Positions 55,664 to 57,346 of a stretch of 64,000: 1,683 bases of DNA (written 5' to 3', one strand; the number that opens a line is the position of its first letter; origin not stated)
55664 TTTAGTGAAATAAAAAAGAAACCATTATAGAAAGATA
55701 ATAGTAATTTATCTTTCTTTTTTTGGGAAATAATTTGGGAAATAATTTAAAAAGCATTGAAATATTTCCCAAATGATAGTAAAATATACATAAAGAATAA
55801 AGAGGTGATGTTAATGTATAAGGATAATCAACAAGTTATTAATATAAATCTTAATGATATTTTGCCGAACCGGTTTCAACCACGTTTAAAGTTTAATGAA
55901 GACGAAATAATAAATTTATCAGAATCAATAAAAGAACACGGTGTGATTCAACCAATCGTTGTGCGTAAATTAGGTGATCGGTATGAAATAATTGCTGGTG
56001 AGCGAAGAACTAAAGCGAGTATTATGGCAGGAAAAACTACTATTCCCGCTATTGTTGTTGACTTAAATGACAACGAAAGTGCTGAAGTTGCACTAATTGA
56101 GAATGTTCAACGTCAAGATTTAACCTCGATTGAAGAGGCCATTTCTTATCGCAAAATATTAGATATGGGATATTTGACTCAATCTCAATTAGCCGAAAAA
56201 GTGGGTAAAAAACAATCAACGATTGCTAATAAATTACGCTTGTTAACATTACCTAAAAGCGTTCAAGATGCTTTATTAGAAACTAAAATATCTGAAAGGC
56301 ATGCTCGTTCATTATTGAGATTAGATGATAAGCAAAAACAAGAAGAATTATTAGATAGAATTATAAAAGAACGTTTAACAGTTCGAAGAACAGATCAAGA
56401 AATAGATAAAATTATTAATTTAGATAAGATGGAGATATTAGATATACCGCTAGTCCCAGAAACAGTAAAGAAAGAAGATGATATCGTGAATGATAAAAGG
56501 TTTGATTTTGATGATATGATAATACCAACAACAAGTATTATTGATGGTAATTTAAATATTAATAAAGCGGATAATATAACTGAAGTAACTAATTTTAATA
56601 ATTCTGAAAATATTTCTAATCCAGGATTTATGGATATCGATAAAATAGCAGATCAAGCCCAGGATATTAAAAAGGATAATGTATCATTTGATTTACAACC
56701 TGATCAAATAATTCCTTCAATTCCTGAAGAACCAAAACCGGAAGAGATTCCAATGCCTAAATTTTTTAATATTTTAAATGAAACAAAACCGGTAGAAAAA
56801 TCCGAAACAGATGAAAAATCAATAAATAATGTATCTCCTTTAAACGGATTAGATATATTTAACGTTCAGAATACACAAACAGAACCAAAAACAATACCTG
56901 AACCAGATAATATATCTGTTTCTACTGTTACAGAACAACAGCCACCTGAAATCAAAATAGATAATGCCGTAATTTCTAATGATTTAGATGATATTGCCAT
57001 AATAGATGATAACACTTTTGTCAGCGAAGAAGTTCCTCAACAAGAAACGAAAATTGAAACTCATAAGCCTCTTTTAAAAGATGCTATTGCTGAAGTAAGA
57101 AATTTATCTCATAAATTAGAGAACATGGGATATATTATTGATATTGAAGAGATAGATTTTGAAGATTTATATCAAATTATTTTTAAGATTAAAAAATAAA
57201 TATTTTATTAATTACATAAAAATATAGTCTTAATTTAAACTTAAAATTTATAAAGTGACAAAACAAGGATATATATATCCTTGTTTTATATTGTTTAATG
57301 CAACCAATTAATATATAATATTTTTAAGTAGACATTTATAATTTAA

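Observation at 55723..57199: Noc-like ParB paralog with a ~260-aa acidic disordered tail, preceded by NBS-like half-site repeats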

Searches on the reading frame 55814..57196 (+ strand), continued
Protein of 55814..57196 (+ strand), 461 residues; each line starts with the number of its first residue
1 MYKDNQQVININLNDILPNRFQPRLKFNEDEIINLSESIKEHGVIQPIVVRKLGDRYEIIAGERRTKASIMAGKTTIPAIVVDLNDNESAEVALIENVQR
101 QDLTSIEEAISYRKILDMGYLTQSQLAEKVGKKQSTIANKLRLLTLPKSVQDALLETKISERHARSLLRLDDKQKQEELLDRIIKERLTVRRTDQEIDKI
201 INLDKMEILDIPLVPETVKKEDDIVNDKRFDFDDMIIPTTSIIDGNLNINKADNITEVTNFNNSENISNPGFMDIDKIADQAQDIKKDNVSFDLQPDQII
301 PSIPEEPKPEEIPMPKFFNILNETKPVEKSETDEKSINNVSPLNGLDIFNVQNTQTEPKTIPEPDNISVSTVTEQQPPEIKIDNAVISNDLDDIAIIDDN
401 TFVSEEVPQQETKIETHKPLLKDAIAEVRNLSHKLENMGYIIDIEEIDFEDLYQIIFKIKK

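Call 59: fold_search(model_id=the predicted structure, library=pdb)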
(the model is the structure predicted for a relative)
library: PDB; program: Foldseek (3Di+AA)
matches with E <= 10: 107; with E <= 0.001: 45
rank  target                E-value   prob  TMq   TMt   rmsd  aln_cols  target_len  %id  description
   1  7nfu_B                2.1e-21  1.00  0.32  0.60   5.2       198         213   54  Crystal structure of C-terminally truncated Geobacillus thermoleovorans nucleoid occlusion protein Noc (released 2021-02-17)
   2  7nfu_A                2.4e-21  1.00  0.33  0.59   5.1       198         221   54  Crystal structure of C-terminally truncated Geobacillus thermoleovorans nucleoid occlusion protein Noc (released 2021-02-17)
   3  7ol9_B                7.0e-20  1.00  0.24  0.53  13.1       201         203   49  Crystal structure of C-terminally truncated Bacillus subtilis nucleoid occlusion protein (Noc) complexed to the Noc-bi (released 2022-03-09)
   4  6sdk_B                1.7e-19  1.00  0.21  0.48  15.2       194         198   44  Crystal structure of bacterial ParB dimer bound to CDP (released 2019-10-23)
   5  7ol9_A                1.9e-19  1.00  0.22  0.50  12.2       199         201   49  Crystal structure of C-terminally truncated Bacillus subtilis nucleoid occlusion protein (Noc) complexed to the Noc-bi (released 2022-03-09)
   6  7ng0                  2.4e-19  1.00  0.22  0.50  15.0       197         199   54  Crystal structure of N- and C-terminally truncated Geobacillus thermoleovorans nucleoid occlusion protein Noc (released 2021-02-17)
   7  7bnk_A                4.0e-19  1.00  0.21  0.49  15.1       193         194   44  Crystal structure of ParB from Myxococcus xanthus bound to CDP and Monothiophosphate (released 2021-09-08)
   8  6sdk_A                5.9e-19  1.00  0.22  0.49  15.0       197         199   44  Crystal structure of bacterial ParB dimer bound to CDP (released 2019-10-23)
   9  7bnr_A                1.4e-18  1.00  0.21  0.49  15.0       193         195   43  Crystal structure of a ParB Q52A mutant from Myxococcus xanthus bound to CTPyS (released 2021-09-08)
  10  7bnk_B                1.6e-18  1.00  0.20  0.47  15.1       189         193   44  Crystal structure of ParB from Myxococcus xanthus bound to CDP and Monothiophosphate (released 2021-09-08)
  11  7bnr_B                1.0e-17  1.00  0.22  0.50  14.9       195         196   42  Crystal structure of a ParB Q52A mutant from Myxococcus xanthus bound to CTPyS (released 2021-09-08)
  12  7o0n_A                2.0e-17  1.00  0.21  0.49  15.0       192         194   43  Crystal structure of a ParB E93A mutant from Myxococcus xanthus bound to CDP and monothiophosphate (released 2021-09-15)
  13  1vz0_A                1.7e-16  1.00  0.32  0.72   9.8       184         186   46  Chromosome segregation protein Spo0J from Thermus thermophilus (released 2004-07-19)
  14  1vz0_E                1.8e-16  1.00  0.33  0.73   9.5       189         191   45  Chromosome segregation protein Spo0J from Thermus thermophilus (released 2004-07-19)
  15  1vz0_F                2.4e-16  1.00  0.32  0.71   9.8       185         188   46  Chromosome segregation protein Spo0J from Thermus thermophilus (released 2004-07-19)
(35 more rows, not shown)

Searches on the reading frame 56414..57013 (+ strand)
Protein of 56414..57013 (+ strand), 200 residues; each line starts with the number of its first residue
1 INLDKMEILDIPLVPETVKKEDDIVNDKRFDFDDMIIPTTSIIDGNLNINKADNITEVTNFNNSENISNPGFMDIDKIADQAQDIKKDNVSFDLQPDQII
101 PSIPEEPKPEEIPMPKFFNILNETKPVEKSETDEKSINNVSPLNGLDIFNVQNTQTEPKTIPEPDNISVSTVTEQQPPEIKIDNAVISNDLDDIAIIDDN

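Call 17: search_protein_families(library=ncbifam, proteins=[window:56414-57013:+], max_evalue=10)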
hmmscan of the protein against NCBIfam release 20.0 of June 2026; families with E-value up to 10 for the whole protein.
window:56414-57013:+ (200 aa): 0 families

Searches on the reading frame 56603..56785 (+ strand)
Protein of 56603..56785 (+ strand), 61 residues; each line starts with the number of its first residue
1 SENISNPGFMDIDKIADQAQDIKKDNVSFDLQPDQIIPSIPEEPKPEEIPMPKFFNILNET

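Call 60: search_protein_representatives(alignment_id=A2)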
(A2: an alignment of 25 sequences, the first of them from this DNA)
Query: 25 sequences, 73 profile positions. Proteins with E-value up to 0.001 (for the whole library): 143; up to 1e-10: 64; up to 1e-30: 0. The best 143 are listed.
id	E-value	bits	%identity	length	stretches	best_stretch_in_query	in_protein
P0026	2.5e-19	85.9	-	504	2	3-72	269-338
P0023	3.3e-19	85.5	-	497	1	2-72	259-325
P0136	4.0e-17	78.8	-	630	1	2-73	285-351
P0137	8.9e-17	77.7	-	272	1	2-73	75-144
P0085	5.5e-16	75.2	-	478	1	2-73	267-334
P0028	6.5e-16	75.0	-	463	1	2-72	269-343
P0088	1.5e-15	73.8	-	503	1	2-73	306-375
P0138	2.0e-15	73.4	-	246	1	2-72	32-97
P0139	3.5e-15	72.6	-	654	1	3-69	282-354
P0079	4.4e-15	72.3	-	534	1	5-73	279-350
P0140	7.8e-15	71.5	-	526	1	3-70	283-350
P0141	1.5e-14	70.6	-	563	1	3-71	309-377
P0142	4.1e-14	69.2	-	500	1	2-73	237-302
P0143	5.2e-14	68.9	-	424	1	2-73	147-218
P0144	6.4e-14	68.6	-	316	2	2-73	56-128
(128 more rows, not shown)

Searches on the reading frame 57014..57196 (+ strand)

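Call 17: search_protein_families(library=ncbifam, proteins=[window:57014-57196:+], max_evalue=10)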
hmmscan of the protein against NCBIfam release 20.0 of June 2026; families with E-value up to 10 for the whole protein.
window:57014-57196:+ (61 aa): 2 families
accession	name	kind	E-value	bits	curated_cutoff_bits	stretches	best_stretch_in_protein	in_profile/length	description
NF052443.1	SensHisKinMctS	equivalog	0.1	10.9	700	1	4-36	281-313/457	two-component system sensor histidine kinase MctS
NF050045.1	rSAM_RiPP_KGR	equivalog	0.4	10.8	50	1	22-47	2-27/47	KGR family RaS-RiPP peptide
